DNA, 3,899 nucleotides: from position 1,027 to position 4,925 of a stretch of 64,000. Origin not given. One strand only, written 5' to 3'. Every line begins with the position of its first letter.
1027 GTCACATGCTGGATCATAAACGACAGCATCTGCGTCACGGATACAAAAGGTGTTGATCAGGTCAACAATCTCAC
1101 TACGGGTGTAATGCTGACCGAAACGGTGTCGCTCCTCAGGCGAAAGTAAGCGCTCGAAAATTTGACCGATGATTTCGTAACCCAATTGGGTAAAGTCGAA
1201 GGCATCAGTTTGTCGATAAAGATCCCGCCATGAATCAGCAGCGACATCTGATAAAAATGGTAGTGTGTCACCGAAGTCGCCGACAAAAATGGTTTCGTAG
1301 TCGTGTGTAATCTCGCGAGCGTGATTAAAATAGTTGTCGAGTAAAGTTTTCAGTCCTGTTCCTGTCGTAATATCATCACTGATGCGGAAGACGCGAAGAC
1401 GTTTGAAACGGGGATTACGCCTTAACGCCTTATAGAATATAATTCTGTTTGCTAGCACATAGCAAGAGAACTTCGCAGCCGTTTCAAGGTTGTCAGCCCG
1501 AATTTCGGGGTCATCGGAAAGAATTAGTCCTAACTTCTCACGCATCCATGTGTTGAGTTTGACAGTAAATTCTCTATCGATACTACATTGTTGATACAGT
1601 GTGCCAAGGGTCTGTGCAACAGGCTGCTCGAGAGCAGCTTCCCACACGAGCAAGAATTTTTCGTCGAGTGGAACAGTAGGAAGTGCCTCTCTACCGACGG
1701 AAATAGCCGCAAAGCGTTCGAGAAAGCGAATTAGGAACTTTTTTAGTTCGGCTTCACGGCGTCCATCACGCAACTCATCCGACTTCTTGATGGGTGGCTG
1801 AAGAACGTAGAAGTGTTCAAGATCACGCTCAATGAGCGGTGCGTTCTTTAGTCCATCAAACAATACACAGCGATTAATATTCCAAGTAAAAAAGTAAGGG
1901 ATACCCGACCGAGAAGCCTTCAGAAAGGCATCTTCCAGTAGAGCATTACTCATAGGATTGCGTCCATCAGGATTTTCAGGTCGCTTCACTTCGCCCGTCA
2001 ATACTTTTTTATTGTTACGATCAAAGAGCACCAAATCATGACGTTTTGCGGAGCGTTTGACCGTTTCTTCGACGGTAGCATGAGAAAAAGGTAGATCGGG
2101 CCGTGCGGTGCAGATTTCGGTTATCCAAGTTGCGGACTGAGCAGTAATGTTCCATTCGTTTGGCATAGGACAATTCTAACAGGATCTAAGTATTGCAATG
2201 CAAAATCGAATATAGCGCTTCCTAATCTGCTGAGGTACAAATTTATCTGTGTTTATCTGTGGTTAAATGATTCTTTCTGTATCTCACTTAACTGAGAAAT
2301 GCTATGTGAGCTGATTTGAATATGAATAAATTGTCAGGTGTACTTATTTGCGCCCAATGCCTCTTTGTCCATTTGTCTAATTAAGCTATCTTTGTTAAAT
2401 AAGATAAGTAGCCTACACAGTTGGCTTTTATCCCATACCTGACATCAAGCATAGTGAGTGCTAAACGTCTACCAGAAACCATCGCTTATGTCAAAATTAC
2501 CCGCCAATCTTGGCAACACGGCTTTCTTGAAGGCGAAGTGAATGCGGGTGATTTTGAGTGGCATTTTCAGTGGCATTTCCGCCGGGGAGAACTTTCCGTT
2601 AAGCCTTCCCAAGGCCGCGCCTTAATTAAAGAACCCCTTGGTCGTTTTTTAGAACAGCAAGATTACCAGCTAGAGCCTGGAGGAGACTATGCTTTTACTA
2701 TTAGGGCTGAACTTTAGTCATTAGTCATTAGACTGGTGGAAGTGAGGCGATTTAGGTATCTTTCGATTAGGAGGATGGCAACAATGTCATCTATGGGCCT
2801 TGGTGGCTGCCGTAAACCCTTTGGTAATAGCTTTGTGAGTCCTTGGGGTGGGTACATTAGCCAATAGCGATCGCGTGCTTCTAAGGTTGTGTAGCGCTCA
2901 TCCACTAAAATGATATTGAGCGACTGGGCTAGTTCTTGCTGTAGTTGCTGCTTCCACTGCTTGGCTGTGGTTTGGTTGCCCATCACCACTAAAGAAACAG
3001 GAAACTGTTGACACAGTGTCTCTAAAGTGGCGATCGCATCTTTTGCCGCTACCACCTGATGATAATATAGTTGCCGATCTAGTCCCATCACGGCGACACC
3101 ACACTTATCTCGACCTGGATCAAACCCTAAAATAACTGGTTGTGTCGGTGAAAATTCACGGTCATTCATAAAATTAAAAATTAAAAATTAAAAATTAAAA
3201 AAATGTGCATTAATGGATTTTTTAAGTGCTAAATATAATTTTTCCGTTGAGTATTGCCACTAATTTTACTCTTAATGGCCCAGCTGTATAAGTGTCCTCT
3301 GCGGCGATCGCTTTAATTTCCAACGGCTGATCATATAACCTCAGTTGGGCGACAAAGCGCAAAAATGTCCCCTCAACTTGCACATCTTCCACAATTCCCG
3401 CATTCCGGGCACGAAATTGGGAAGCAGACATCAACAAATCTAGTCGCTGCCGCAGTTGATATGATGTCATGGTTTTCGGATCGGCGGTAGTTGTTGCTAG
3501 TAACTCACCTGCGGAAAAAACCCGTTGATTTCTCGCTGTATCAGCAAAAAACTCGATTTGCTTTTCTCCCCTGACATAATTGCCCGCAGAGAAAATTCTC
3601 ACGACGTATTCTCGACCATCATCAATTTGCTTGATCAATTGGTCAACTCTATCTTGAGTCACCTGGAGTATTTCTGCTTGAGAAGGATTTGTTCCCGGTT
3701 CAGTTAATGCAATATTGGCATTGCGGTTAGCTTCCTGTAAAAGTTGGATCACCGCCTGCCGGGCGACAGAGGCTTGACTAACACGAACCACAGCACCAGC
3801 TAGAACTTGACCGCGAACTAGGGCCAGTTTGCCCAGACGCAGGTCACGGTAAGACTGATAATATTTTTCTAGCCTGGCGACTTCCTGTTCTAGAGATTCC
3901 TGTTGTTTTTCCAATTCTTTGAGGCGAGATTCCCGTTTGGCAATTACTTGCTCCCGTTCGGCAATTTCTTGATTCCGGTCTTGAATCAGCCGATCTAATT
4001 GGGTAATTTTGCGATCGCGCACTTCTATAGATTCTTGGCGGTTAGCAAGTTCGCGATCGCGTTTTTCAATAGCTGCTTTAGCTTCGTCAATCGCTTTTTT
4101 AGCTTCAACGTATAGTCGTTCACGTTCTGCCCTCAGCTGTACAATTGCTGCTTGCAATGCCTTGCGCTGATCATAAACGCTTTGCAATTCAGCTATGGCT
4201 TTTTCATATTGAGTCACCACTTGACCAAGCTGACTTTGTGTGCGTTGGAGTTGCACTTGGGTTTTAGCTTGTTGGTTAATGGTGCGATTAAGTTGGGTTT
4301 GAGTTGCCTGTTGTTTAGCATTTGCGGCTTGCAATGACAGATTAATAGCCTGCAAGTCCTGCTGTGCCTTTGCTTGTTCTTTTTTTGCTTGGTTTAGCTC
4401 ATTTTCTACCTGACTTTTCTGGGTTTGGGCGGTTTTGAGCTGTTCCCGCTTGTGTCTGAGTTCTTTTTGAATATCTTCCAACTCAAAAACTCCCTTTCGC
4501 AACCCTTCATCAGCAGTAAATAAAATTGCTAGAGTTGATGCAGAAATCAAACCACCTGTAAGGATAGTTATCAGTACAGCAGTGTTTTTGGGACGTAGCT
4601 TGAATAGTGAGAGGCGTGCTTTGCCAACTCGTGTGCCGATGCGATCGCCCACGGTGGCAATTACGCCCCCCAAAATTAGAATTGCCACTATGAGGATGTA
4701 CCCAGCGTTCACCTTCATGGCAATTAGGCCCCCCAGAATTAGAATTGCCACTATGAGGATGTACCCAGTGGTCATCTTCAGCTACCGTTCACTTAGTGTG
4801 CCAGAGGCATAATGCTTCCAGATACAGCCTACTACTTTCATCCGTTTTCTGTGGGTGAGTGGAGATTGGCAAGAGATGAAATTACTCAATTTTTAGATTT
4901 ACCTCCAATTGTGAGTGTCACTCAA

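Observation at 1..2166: Compositionally foreign MmeI-like Type IIG restriction-modification enzyme at the window edge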

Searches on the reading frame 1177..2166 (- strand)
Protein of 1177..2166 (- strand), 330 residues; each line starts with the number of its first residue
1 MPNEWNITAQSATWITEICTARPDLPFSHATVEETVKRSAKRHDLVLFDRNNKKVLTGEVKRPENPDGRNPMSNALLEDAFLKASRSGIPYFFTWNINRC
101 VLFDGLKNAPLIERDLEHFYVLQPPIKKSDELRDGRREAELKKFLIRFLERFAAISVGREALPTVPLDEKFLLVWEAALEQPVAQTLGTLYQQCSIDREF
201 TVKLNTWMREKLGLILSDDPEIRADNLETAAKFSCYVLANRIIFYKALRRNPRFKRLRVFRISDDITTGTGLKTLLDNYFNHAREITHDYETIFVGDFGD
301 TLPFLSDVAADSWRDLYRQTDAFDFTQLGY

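Call 31: predict_structure(alignment_id=A3)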
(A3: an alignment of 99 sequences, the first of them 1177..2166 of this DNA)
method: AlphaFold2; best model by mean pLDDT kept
length: 330 residues; sequences in the alignment: 99
mean_pLDDT: 89.3   pTM: 0.84
mean pLDDT of the five models: 89.3, 88.5, 88.2, 88.2, 88.0
residues with pLDDT >= 90: 203; 70-90: 116; 50-70: 8; < 50: 3
segments of 3 or more residues with pLDDT < 50: none
pLDDT, mean of each block of 10 residues (from residue 1): 76 97 97 78 90 95 79 86 92 94 91 90 84 85 97 96 89 88 91 94 97 94 94 94 89 89 93 95 86 85 91 86 59
secondary structure, 60 per line:
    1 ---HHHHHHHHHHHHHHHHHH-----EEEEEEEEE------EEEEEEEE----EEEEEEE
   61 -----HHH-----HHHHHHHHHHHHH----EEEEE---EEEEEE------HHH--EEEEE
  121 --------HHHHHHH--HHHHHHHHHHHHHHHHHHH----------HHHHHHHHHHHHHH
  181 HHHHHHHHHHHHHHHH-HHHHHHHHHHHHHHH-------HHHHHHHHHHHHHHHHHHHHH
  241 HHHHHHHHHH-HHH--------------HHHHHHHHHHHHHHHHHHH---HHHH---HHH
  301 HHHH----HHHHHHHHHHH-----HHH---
elements in order: H4-21 E27-35 E42-49 E54-60 H74-86 E91-95 E99-104 E116-120 H129-135 H138-156 H167-196 H198-212 H220-250 H269-287 H291-294 H298-304 H309-319

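Call 69: search_protein_representatives(protein=window:1177-2166:-)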
Query: 330 residues. Proteins with E-value up to 0.001 (for the whole library): 401; up to 1e-10: 219; up to 1e-30: 64. The best 150 are listed.
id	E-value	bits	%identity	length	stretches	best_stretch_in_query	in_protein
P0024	4.5e-103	361.5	54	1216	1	3-330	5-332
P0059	2.0e-100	352.8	52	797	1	3-328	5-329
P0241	2.9e-96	339.1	51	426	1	3-330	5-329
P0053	1.7e-83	297.2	47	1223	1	1-329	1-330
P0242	6.7e-83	295.2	48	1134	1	3-330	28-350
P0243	1.2e-71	258.2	44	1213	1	4-330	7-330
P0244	9.0e-71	255.4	44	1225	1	2-330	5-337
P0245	1.8e-62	228.1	39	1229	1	4-328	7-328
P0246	1.9e-61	224.7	40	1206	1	12-330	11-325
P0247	1.5e-59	218.5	39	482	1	4-329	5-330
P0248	5.9e-59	216.5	39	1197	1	5-329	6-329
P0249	1.1e-58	215.6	38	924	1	3-329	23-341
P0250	1.3e-58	215.4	48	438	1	94-330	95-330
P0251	1.6e-58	215.1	38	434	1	3-330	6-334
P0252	2.0e-58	214.8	43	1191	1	3-330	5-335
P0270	1.1e-46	176.2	35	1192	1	3-327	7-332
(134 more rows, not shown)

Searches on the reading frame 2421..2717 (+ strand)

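Call 24: search_protein_families(library=pfam, proteins=[window:2421-2717:+], max_evalue=0.001)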
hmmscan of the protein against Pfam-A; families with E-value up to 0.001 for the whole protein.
window:2421-2717:+ (98 aa): 1 family
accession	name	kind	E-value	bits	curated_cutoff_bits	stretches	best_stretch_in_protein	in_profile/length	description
PF11344.13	DUF3146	-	1.5e-43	146.8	22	1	18-96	1-79/80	Protein of unknown function (DUF3146)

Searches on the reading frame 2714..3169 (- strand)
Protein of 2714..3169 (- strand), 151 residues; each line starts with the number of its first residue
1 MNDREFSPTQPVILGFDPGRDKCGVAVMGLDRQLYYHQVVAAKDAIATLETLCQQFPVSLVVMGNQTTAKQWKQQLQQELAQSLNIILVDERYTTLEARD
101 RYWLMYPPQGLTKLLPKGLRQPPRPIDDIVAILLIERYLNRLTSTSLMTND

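Call 24: search_protein_families(library=pfam, proteins=[window:2714-3169:-], max_evalue=0.001)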
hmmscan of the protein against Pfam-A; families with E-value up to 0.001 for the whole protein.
window:2714-3169:- (151 aa): 2 families
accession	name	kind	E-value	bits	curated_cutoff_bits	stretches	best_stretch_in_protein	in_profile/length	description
PF03652.20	RuvX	-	8.7e-10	39.5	29.2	1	12-140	2-133/134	Holliday junction resolvase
PF16921.10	Tex_YqgF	-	2.1e-05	25.4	27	1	12-91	2-92/126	Tex protein YqgF-like domain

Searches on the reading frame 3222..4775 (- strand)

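Call 24: search_protein_families(library=pfam, proteins=[window:3222-4775:-], max_evalue=0.001)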
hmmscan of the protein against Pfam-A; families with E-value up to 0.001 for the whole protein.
window:3222-4775:- (517 aa): 2 families
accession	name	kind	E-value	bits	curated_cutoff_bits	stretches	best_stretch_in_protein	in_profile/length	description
PF11283.13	DUF3084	-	6.9e-33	112.9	25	1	25-100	1-76/77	Protein of unknown function (DUF3084)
PF05701.16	WEMBL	-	0.00012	21.4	35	1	98-314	43-250/562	Weak chloroplast movement under blue light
